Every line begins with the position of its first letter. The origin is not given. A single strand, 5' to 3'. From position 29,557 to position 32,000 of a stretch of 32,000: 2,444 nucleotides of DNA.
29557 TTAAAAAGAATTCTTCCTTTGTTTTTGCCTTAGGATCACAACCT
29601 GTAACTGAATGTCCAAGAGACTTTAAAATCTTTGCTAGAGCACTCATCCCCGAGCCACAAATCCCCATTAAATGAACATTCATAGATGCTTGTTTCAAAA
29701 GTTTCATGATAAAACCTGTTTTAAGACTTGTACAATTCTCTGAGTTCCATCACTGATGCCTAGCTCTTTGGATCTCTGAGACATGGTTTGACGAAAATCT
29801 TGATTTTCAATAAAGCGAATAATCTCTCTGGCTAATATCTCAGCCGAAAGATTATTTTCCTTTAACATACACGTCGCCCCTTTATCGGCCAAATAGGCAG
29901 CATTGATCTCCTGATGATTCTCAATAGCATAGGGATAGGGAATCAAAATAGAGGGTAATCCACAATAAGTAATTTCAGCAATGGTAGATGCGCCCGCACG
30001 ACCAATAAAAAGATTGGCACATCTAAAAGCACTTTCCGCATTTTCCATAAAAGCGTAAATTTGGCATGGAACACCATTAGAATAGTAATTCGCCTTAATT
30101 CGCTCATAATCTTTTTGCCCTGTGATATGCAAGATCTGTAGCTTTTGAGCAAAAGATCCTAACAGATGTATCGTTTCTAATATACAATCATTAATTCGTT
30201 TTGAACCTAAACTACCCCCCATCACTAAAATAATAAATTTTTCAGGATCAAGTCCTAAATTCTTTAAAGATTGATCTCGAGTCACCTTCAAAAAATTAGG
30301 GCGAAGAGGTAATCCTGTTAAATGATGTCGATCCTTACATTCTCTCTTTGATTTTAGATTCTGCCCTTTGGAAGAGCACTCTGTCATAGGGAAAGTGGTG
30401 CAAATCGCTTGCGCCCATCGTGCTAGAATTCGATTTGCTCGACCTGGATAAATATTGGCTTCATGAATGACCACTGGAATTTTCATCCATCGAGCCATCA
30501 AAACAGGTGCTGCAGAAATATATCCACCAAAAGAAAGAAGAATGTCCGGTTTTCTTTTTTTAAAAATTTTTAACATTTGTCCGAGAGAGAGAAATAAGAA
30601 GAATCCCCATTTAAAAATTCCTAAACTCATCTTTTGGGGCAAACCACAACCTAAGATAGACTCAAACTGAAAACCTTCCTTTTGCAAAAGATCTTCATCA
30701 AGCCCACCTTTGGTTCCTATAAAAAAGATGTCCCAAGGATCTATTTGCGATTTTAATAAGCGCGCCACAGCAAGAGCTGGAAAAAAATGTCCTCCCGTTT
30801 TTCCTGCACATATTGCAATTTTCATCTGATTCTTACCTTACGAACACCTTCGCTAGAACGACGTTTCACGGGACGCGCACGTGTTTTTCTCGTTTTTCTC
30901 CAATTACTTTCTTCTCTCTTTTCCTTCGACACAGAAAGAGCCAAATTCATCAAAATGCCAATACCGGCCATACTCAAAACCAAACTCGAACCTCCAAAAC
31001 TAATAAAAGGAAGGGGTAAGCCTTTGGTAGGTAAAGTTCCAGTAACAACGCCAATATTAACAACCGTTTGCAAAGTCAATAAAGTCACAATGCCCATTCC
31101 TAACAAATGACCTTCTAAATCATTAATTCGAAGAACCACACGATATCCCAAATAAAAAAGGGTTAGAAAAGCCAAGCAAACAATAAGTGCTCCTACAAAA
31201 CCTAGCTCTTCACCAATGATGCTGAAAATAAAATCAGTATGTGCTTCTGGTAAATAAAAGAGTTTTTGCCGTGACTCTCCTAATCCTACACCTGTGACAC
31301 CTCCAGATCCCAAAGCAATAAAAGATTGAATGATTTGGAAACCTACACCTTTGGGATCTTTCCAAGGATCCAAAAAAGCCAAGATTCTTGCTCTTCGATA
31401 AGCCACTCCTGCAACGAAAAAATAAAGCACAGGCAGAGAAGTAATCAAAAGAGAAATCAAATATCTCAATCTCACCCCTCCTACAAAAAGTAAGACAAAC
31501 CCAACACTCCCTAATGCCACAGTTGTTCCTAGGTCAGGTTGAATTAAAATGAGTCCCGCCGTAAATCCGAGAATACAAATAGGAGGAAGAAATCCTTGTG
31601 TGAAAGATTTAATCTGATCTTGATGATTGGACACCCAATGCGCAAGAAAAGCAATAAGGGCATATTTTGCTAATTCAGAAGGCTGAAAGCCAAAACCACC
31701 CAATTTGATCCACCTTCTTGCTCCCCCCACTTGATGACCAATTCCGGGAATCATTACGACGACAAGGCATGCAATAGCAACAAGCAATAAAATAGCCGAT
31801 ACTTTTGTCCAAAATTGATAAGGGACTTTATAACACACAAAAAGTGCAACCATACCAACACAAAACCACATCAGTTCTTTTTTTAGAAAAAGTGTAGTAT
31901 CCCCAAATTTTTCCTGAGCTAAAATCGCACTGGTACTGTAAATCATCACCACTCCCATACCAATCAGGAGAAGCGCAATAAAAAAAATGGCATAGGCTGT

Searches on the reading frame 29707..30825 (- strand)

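Call 97: search_protein_families(library=pfam, max_evalue=0.001, proteins=[window:29707-30825:-])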
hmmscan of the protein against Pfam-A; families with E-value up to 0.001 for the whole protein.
window:29707-30825:- (373 aa): 2 families
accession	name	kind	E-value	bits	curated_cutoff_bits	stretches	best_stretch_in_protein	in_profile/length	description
PF04101.22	Glyco_tran_28_C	-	5.2e-41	140.9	22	1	198-363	1-165/166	Glycosyltransferase family 28 C-terminal domain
PF03033.26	Glyco_transf_28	-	1e-29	103.8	26.2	1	3-141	1-137/139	Glycosyltransferase family 28 N-terminal domain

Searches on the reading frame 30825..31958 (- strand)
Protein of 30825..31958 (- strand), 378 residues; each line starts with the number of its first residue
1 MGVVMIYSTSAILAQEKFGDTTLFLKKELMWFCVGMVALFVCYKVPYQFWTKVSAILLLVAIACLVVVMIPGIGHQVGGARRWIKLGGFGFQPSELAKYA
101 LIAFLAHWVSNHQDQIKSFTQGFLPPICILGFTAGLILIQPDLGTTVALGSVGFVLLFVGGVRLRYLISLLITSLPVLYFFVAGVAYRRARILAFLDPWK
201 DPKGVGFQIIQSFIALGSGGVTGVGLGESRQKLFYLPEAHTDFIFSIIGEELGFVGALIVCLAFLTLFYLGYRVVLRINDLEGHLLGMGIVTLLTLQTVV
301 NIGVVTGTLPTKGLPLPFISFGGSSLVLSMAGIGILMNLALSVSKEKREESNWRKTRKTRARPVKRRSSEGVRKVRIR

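Call 97: search_protein_families(library=pfam, max_evalue=0.001, proteins=[window:30825-31958:-])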
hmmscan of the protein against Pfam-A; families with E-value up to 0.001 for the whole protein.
window:30825-31958:- (378 aa): 1 family
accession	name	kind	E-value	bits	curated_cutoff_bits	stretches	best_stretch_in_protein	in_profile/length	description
PF01098.24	FTSW_RODA_SPOVE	-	8.3e-111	370.8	26.4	1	1-342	14-353/356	Cell cycle protein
